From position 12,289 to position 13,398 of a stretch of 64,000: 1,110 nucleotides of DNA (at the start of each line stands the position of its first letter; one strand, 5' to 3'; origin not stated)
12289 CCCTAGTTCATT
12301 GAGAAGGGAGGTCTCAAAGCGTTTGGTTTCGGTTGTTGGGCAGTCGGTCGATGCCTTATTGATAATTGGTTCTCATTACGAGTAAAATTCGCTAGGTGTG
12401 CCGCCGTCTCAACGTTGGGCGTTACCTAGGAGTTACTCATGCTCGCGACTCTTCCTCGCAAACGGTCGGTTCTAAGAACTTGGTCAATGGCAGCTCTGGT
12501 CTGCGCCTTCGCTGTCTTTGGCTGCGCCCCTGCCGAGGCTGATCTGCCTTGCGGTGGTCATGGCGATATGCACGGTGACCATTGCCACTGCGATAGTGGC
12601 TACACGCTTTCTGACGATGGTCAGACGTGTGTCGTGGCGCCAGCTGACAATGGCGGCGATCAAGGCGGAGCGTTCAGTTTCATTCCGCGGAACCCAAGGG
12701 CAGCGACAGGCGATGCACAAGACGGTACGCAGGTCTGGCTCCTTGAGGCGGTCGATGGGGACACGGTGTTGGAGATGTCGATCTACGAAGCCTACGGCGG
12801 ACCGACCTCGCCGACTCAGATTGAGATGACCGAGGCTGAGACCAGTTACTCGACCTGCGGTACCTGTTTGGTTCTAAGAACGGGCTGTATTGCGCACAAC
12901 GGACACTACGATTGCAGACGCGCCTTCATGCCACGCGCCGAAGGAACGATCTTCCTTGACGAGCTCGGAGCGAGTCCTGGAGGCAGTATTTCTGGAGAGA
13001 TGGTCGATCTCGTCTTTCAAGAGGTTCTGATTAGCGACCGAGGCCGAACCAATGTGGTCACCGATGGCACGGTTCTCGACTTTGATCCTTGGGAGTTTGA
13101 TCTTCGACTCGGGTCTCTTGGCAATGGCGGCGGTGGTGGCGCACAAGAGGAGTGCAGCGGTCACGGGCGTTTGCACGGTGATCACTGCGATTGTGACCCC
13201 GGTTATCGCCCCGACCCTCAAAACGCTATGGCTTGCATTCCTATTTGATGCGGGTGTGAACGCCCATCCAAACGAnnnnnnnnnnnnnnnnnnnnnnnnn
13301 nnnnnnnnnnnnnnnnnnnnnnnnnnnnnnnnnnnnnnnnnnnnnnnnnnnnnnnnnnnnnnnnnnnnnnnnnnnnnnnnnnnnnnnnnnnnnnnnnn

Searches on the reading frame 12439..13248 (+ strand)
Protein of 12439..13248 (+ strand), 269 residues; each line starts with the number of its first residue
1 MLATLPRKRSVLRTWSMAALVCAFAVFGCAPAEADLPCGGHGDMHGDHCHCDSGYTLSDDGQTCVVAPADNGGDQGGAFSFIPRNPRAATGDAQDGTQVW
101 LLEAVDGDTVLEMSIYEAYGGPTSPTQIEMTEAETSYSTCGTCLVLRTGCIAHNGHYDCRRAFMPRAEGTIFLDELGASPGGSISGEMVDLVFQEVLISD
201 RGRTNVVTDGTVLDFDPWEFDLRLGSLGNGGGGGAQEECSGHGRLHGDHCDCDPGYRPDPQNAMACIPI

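Call 77: search_protein_families(library=pfam, proteins=[window:12439-13248:+], max_evalue=0.001)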
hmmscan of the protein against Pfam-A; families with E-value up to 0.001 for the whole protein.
window:12439-13248:+ (269 aa): 2 families
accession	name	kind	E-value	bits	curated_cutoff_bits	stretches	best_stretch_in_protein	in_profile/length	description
PF23106.1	EGF_Teneurin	-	6.1e-08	33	24.3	1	238-257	4-23/30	Teneurin-like EGF domain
PF12662.13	cEGF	-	4.4e-07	30.1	26.6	1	48-65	3-20/24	Complement Clr-like EGF-like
